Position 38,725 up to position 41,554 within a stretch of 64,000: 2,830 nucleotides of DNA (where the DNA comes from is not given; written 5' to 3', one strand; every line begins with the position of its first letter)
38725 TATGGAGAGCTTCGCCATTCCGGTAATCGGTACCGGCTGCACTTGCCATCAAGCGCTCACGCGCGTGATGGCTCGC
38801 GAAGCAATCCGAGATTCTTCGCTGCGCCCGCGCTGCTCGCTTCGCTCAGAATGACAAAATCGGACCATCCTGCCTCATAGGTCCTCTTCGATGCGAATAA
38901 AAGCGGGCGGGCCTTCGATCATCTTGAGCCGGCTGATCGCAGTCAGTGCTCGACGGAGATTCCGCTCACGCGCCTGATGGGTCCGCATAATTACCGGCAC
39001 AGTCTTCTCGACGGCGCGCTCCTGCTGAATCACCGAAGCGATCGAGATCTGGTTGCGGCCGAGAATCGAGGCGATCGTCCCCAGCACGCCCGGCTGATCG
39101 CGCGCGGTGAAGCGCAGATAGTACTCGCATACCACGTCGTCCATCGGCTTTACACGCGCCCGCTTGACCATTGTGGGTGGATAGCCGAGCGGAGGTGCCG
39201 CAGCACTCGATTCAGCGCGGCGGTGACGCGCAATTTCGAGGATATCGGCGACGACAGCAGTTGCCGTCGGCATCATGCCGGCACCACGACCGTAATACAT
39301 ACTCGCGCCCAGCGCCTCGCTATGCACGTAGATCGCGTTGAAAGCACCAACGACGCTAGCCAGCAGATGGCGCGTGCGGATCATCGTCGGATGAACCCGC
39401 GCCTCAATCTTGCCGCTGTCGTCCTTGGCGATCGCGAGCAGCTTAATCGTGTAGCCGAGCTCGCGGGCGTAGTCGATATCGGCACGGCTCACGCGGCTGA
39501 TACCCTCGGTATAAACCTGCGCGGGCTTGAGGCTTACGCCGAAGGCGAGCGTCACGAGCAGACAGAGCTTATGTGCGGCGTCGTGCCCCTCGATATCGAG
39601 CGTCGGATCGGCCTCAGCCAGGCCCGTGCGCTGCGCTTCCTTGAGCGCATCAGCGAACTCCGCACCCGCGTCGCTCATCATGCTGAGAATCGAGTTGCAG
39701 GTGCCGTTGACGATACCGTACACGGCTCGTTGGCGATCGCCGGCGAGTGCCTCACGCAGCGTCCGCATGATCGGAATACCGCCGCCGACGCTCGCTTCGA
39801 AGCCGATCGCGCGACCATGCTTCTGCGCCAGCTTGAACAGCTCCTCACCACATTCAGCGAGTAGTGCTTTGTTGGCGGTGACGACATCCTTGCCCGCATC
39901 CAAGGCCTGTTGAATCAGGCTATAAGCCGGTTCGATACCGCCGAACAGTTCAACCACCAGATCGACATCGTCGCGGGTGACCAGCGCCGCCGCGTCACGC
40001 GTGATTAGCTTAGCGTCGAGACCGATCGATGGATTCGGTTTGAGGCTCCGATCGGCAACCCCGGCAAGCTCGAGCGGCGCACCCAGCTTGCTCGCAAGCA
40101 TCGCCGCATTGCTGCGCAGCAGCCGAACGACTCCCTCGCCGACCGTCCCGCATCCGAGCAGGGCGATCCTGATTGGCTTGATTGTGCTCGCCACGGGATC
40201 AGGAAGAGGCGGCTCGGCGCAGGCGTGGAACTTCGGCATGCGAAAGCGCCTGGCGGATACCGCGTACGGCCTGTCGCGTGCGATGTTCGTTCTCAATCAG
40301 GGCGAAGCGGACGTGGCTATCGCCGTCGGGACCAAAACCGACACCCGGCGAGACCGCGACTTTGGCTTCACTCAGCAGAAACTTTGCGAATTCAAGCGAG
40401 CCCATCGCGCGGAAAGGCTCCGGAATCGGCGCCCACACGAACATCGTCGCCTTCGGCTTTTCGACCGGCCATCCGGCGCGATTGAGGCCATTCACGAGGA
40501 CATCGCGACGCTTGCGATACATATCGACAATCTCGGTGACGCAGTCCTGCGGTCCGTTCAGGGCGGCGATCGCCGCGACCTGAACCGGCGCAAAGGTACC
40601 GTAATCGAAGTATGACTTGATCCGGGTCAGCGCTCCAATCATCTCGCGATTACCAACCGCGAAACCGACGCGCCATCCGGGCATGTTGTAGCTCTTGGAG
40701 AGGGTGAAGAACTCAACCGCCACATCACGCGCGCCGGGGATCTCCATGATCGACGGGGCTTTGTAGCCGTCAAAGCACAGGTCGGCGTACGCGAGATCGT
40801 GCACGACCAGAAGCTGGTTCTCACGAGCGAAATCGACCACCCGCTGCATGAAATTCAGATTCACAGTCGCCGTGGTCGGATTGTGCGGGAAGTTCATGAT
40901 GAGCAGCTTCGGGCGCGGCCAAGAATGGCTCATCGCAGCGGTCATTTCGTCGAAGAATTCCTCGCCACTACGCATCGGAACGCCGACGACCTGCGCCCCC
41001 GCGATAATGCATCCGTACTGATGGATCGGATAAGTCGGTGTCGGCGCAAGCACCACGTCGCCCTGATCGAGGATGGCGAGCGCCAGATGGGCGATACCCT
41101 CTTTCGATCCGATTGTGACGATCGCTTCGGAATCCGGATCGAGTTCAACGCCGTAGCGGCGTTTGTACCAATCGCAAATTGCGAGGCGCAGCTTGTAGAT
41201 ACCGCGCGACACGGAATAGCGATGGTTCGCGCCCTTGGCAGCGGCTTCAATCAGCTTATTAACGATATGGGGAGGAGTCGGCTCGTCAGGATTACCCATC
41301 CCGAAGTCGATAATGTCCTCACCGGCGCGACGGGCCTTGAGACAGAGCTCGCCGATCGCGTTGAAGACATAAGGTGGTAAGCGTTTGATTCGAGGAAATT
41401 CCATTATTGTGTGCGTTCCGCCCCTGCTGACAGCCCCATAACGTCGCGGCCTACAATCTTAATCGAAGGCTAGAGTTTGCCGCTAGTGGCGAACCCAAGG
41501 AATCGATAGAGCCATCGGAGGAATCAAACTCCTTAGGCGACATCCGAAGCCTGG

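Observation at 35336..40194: Threonine locus lacks thrB; an ApgM-family phosphoglycerate-mutase homolog is the candidate homoserine kinase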

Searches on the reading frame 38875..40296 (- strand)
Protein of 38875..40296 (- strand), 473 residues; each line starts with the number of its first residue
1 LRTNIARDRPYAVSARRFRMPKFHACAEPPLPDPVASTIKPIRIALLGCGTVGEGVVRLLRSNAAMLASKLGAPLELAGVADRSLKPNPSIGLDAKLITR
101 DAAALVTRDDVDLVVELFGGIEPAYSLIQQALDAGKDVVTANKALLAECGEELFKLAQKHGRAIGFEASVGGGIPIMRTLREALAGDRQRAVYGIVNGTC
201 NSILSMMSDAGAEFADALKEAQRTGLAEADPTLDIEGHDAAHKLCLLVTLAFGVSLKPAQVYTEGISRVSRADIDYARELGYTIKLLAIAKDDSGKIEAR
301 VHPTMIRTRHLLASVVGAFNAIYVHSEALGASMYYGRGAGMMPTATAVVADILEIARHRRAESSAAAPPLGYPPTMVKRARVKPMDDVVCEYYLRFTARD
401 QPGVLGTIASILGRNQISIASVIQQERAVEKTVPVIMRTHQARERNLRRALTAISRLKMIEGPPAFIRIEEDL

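Call 3: search_protein_families(library=ncbifam, proteins=[window:38875-40296:-])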
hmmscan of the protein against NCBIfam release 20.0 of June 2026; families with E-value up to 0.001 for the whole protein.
window:38875-40296:- (473 aa): 9 families
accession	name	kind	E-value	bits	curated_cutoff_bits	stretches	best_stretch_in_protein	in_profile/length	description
NF004976.0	PRK06349.1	subfamily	1.4e-159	531.8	205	1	40-471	3-428/430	homoserine dehydrogenase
NF004912.0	PRK06270.1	equivalog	4.5e-78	263.1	373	1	42-360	4-341/343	homoserine dehydrogenase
NF006235.0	PRK08374.1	equivalog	4.7e-45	154.1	451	1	106-356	87-329/336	homoserine dehydrogenase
NF005290.0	PRK06813.1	equivalog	3.2e-39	134.9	286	1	122-358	102-339/346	homoserine dehydrogenase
NF005002.0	PRK06392.1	equivalog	3e-30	105.3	296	1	40-278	2-254/329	homoserine dehydrogenase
NF006959.0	PRK09436.1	equivalog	3.3e-24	85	726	1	129-358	565-815/819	bifunctional aspartate kinase/homoserine dehydrogenase I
NF007003.0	PRK09466.1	subfamily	1e-21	77.1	582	1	36-264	453-696/810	bifunctional aspartate kinase/homoserine dehydrogenase II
TIGR01327.1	PGDH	equivalog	8.7e-05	21.5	454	1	391-460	451-520/525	phosphoglycerate dehydrogenase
NF009827.0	PRK13303.1-2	equivalog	0.00013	21.3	226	1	42-163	2-116/267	aspartate dehydrogenase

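Call 4: search_protein_families(library=pfam, proteins=[window:38875-40296:-])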
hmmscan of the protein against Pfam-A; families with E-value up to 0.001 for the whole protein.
window:38875-40296:- (473 aa): 3 families
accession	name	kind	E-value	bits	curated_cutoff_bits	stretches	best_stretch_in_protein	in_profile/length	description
PF00742.24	Homoserine_dh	-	6.7e-62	208.8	22.9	1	175-353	1-173/173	Homoserine dehydrogenase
PF03447.22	NAD_binding_3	-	1.5e-23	84.1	24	1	48-167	1-116/116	Homoserine dehydrogenase, NAD binding domain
PF01842.31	ACT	-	5.9e-09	36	27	1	392-456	1-63/66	ACT domain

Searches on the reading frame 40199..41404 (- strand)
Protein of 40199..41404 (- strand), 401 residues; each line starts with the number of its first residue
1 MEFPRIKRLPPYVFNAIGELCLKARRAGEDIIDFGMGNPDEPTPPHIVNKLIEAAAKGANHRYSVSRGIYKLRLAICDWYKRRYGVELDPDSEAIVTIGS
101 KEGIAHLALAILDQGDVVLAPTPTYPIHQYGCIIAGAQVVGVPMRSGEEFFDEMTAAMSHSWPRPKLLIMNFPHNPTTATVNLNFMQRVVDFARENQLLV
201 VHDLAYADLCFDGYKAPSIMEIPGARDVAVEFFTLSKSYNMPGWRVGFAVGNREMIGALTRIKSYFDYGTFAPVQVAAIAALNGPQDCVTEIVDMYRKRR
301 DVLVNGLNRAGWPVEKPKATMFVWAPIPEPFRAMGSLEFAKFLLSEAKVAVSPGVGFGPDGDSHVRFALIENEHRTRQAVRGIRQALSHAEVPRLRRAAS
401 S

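Call 3: search_protein_families(library=ncbifam, proteins=[window:40199-41404:-])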
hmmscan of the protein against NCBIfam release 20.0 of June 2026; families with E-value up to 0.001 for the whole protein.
window:40199-41404:- (401 aa): 66 families (the best 25 are shown)
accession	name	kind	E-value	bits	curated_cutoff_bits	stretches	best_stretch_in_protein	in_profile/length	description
NF006033.0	PRK08175.1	equivalog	2.7e-205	682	647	1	2-391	9-398/407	alanine transaminase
NF006387.0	PRK08636.1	equivalog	1.6e-175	583.9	675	1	2-389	6-400/403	LL-diaminopimelate aminotransferase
NF006604.0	PRK09148.1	equivalog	3.2e-173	576.4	648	1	2-391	4-393/406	LL-diaminopimelate aminotransferase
NF006756.0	PRK09276.1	subfamily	4e-139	463.9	507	1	5-385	7-384/387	LL-diaminopimelate aminotransferase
TIGR03540.1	DapC_direct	equivalog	1.1e-135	452.5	593.25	1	5-384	5-381/383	LL-diaminopimelate aminotransferase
NF004611.0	PRK05942.1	equivalog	6.5e-127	423.8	628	1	5-386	11-389/394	aspartate aminotransferase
NF005613.0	PRK07366.1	equivalog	2.3e-117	392.3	486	1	5-388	6-389/391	LL-diaminopimelate aminotransferase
NF005977.0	PRK08068.1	subfamily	6.8e-113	377.8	494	1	6-384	9-384/391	transaminase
NF005815.0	PRK07681.1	equivalog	1.5e-111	373.2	545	1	5-387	8-386/399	LL-diaminopimelate aminotransferase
NF004937.0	PRK06290.1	equivalog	4.4e-79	266.1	585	1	27-368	42-381/410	LL-diaminopimelate aminotransferase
NF041364.1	GntC_guanitoxin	equivalog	2.5e-75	253.6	415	1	33-383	2-353/356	guanitoxin biosynthesis PLP-dependent (S)-gamma-hydroxy-L-arginine cyclodehydratase GntC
NF005855.0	PRK07777.1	equivalog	7.3e-67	226.4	553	1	6-386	7-387/391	pyridoxal phosphate-dependent aminotransferase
TIGR03537.1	DapC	equivalog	2.9e-65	220.5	453.6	1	31-381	2-345/350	succinyldiaminopimelate transaminase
NF004770.0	PRK06108.1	subfamily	1.5e-60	205.1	422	1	24-389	31-394/396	pyridoxal phosphate-dependent aminotransferase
NF041091.1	asp_aminotase_Arch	equivalog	1.1e-57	195.6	550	1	16-382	14-370/376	aspartate aminotransferase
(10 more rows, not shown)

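Call 4: search_protein_families(library=pfam, proteins=[window:40199-41404:-])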
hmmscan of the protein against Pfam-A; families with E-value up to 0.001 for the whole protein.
window:40199-41404:- (401 aa): 1 family
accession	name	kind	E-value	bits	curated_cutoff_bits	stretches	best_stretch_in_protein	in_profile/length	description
PF00155.27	Aminotran_1_2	-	2.6e-63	214.9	19.7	1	30-369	2-346/361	Aminotransferase class I and II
